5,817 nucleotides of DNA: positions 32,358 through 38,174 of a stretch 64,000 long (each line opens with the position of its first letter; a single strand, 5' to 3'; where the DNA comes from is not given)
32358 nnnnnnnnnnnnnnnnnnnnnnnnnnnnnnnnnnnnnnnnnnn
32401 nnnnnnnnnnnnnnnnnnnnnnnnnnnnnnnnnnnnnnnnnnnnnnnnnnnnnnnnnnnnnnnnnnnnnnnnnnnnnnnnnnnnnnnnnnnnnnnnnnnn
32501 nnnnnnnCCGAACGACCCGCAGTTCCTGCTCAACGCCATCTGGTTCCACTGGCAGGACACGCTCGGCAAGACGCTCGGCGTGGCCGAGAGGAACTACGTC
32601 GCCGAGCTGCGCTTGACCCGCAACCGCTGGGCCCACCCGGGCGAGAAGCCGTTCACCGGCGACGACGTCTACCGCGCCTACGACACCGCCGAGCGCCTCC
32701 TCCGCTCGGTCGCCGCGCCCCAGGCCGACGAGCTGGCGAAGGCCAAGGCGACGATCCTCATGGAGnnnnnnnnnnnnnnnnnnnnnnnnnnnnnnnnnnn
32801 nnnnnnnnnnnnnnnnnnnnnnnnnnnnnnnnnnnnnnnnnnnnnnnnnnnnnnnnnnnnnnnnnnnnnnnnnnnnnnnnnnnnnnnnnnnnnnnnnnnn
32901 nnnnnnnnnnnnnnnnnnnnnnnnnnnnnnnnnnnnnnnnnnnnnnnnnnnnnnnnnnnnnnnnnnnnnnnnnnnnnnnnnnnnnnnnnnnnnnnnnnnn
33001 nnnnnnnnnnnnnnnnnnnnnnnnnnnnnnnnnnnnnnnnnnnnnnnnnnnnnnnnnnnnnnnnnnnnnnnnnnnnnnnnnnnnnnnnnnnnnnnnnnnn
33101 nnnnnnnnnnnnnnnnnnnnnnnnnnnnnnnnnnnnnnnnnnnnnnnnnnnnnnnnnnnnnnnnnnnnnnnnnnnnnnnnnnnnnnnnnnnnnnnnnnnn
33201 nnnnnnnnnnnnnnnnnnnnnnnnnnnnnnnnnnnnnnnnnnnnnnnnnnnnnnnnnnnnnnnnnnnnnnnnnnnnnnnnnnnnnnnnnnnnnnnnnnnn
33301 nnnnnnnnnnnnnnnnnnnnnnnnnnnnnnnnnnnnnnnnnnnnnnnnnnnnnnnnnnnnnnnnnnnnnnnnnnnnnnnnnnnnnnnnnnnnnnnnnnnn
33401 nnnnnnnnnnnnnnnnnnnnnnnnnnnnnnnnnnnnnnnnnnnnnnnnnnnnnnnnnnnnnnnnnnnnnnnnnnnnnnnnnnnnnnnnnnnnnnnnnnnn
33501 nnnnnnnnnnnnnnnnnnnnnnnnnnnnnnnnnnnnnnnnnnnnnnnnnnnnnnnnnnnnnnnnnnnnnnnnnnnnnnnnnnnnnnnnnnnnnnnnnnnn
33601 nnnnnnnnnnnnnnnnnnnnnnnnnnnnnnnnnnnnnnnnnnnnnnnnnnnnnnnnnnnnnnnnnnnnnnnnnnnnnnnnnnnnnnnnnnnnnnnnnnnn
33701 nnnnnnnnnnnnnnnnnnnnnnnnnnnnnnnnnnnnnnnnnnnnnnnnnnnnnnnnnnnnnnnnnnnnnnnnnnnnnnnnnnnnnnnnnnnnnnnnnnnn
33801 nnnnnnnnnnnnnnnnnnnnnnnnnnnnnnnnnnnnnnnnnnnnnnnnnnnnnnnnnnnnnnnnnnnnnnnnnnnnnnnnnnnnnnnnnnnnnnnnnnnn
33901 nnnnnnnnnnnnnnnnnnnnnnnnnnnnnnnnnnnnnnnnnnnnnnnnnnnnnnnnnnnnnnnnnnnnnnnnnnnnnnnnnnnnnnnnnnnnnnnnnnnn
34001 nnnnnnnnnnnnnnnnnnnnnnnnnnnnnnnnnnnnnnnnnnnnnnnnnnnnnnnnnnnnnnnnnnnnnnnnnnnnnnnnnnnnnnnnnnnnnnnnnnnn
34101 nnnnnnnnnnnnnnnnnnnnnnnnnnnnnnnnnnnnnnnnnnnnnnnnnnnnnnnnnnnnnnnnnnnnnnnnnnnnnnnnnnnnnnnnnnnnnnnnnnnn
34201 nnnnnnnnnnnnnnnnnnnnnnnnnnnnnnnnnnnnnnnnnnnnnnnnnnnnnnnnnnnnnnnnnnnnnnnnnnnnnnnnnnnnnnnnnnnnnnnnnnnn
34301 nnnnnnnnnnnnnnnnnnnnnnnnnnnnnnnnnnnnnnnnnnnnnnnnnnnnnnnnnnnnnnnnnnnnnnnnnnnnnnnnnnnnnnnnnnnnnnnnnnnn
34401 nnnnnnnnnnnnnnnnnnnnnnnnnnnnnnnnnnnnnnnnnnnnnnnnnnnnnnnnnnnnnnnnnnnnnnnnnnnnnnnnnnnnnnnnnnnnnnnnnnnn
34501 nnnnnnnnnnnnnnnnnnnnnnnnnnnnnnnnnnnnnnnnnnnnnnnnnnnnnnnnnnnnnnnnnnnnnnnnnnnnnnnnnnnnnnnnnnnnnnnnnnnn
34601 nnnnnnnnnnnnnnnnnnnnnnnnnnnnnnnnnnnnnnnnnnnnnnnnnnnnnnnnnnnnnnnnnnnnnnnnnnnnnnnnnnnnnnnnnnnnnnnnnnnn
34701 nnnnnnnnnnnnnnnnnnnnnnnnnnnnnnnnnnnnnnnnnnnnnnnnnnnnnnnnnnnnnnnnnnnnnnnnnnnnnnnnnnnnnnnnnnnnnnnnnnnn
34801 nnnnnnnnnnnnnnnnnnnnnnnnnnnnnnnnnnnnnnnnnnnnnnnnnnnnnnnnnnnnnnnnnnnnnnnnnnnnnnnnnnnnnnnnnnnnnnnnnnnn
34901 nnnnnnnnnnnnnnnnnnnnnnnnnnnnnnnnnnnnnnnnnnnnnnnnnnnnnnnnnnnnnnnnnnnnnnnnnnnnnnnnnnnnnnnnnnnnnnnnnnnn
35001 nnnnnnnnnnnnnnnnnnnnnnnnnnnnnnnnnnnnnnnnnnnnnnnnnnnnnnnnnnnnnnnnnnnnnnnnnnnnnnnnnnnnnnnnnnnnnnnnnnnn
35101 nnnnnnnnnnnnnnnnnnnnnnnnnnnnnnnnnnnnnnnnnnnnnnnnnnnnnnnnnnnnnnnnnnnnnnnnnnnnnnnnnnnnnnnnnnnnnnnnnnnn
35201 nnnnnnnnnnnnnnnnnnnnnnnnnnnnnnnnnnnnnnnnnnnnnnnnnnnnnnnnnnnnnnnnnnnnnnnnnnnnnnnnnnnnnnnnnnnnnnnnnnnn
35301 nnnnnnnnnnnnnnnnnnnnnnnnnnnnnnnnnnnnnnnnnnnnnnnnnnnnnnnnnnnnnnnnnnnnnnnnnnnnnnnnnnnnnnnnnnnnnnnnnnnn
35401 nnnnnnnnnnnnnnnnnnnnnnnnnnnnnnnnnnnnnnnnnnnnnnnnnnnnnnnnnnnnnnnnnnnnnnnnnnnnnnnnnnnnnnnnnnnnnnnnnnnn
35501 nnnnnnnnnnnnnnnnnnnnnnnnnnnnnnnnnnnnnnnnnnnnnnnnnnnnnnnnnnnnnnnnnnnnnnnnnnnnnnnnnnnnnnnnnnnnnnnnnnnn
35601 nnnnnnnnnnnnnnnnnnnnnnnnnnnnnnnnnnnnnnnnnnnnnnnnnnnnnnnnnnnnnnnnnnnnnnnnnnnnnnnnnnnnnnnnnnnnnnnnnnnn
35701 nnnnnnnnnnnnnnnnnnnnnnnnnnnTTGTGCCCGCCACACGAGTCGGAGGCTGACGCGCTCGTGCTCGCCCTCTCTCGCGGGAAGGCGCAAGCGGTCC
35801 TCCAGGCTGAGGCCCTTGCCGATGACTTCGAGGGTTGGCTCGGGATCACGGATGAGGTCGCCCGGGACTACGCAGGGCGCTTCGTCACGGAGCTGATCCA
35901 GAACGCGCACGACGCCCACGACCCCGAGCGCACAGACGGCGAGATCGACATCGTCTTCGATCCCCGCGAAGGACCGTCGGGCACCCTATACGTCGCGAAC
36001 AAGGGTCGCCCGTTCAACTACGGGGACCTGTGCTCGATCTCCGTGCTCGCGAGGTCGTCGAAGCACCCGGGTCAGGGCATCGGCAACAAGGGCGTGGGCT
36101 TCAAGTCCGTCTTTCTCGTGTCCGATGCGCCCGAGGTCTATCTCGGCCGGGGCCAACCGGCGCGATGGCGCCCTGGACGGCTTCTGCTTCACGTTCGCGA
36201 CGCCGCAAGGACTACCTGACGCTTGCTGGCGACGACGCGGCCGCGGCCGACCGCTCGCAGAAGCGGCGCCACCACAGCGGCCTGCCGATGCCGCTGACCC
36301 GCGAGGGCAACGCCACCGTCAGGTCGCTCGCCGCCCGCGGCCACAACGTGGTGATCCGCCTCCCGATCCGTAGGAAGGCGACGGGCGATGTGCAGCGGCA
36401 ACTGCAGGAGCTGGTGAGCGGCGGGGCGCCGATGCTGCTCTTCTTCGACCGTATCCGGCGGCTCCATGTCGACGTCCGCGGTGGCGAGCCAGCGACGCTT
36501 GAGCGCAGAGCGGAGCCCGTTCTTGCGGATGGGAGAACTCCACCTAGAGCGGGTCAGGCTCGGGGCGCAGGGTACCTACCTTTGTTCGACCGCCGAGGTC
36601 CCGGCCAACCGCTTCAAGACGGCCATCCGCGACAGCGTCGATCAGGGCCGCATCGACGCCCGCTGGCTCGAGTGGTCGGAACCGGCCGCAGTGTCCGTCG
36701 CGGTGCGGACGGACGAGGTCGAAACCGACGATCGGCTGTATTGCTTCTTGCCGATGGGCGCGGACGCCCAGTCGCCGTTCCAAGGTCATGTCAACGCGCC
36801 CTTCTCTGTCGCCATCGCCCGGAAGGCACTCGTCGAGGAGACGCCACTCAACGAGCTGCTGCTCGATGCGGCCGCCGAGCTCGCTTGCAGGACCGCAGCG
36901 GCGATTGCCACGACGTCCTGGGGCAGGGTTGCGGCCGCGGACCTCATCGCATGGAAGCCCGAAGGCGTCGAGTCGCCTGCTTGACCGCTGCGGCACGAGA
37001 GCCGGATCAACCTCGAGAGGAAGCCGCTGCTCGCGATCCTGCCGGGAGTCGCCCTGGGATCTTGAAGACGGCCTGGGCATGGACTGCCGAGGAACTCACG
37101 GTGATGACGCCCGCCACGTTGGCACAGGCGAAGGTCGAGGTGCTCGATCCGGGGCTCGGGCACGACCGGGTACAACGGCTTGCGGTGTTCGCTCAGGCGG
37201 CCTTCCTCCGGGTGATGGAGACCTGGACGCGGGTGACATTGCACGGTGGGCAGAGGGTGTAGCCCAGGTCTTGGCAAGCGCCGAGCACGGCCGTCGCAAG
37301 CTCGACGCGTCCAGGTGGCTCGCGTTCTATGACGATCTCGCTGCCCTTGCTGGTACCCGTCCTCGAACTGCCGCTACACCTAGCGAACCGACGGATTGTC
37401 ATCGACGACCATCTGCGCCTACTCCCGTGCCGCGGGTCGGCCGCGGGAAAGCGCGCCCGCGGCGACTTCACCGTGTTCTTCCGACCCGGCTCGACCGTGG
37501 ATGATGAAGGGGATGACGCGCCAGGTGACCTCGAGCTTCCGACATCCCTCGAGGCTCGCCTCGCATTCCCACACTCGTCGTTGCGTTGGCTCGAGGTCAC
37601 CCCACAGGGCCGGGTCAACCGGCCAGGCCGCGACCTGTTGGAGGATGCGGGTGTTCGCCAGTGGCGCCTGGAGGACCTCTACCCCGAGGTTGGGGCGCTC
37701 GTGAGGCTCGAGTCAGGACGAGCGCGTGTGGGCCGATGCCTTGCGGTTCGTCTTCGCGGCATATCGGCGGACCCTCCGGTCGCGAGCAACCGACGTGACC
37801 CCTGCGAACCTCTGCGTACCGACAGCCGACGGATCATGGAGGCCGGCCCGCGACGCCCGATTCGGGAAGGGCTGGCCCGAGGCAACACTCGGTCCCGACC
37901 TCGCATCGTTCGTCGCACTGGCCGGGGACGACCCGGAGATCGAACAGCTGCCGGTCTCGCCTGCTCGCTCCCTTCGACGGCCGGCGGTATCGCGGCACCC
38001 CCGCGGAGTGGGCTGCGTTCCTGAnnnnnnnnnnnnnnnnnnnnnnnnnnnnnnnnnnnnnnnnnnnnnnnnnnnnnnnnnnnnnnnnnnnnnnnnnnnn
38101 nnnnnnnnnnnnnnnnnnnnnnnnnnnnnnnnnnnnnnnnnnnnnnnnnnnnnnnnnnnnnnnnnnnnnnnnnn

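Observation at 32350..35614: HEPN (Rx4H) RNase-like domain fused to the N-terminus of a BrxC-like DUF499 ATPase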

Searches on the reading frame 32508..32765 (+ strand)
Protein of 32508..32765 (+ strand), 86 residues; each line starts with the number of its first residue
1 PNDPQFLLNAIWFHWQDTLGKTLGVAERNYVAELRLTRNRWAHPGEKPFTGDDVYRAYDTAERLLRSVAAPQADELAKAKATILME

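Call 38: search_protein_representatives(protein=window:32508-32765:+)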
Query: 86 residues. Proteins with E-value up to 0.001 (for the whole library): 1165; up to 1e-10: 191; up to 1e-30: 2. The best 150 are listed.
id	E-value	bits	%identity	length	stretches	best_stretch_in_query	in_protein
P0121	9.5e-47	172.9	91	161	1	1-86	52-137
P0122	9.2e-37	141.0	80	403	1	1-86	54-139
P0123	2.0e-29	117.6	68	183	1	1-84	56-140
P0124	9.0e-29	115.5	90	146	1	26-86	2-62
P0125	3.8e-27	110.3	73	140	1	1-75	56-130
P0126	7.5e-27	109.4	85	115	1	1-60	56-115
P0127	4.4e-21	90.9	84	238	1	1-50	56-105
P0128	3.0e-18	81.9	26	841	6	25-78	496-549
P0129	1.1e-17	80.1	58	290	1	10-84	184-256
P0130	1.8e-17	79.4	30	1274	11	31-65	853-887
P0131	2.1e-17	79.2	57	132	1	7-84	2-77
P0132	2.4e-17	79.0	51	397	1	5-84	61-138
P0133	4.2e-17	78.3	51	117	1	2-82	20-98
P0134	4.6e-17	78.1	52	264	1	1-81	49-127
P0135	6.3e-17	77.7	56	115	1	5-81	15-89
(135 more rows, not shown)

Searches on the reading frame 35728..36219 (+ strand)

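Call 30: search_protein_families(library=pfam, proteins=[window:35728-36219:+], max_evalue=0.001)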
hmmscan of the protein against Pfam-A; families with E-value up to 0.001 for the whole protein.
window:35728-36219:+ (163 aa): 1 family
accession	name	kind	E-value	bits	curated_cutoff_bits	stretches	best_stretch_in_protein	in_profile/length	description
PF25794.1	SACS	-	3.4e-09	37.3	32.8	1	47-138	14-119/247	Sacsin domain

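Call 42: search_protein_families(library=padloc, proteins=[window:35728-36219:+], max_evalue=0.001)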
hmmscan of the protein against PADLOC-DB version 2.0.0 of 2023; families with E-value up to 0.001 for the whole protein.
window:35728-36219:+ (163 aa): 8 families
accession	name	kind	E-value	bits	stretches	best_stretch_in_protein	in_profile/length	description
PDLC03971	TmtA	-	5.2e-53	178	1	8-138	12-143/1782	-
PDLC03966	TmtA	-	3.4e-29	99.3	1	38-138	32-136/1655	-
PDLC03964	TmtA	-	1.7e-22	77.4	1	43-138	40-131/1538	-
PDLC03972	TmtA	-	1.2e-19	68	1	51-138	43-126/1302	-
PDLC03965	TmtA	-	4.1e-17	59.5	1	46-137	26-112/1370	-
PDLC03970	TmtA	-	2.7e-14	50.1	1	33-132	48-135/1552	-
PDLC03968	TmtA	-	1.1e-08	31.3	1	5-139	35-158/1486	-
PDLC03967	TmtA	-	9.7e-05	18.9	1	45-127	34-111/1063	-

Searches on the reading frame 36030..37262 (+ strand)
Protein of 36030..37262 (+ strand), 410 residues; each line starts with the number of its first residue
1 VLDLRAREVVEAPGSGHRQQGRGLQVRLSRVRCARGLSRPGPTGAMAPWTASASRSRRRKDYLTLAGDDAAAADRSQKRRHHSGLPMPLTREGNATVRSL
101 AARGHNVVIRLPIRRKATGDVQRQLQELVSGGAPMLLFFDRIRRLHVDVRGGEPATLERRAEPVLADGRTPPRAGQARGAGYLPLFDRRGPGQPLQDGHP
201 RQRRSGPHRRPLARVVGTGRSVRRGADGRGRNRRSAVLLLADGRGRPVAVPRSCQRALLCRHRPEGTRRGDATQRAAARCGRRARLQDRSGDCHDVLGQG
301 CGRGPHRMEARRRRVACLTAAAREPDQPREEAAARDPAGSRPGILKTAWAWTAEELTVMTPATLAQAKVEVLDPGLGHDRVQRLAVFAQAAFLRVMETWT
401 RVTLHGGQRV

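Call 30: search_protein_families(library=pfam, proteins=[window:36030-37262:+], max_evalue=0.001)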
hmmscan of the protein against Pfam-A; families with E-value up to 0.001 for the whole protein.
window:36030-37262:+ (410 aa): 0 families

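Call 42: search_protein_families(library=padloc, proteins=[window:36030-37262:+], max_evalue=0.001)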
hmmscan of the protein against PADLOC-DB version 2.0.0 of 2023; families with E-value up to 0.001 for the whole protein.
window:36030-37262:+ (410 aa): 1 family
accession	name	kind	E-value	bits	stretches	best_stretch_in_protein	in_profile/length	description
PDLC03971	TmtA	-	9.1e-22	74.5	2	56-165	162-275/1782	-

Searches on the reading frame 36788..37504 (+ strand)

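Call 30: search_protein_families(library=pfam, proteins=[window:36788-37504:+], max_evalue=0.001)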
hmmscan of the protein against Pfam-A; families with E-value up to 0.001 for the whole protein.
window:36788-37504:+ (238 aa): 0 families

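Call 42: search_protein_families(library=padloc, proteins=[window:36788-37504:+], max_evalue=0.001)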
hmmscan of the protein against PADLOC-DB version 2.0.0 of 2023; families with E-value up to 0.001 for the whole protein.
window:36788-37504:+ (238 aa): 1 family
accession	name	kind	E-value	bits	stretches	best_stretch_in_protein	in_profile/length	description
PDLC03971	TmtA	-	0.00038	16.1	1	146-192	515-556/1782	-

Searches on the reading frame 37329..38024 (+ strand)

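Call 30: search_protein_families(library=pfam, proteins=[window:37329-38024:+], max_evalue=0.001)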
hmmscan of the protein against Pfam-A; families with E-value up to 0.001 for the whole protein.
window:37329-38024:+ (231 aa): 0 families

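Call 42: search_protein_families(library=padloc, proteins=[window:37329-38024:+], max_evalue=0.001)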
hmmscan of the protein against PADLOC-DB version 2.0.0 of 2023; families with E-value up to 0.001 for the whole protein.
window:37329-38024:+ (231 aa): 1 family
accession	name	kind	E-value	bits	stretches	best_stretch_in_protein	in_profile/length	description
PDLC03971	TmtA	-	1.5e-12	43.9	1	17-161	558-691/1782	-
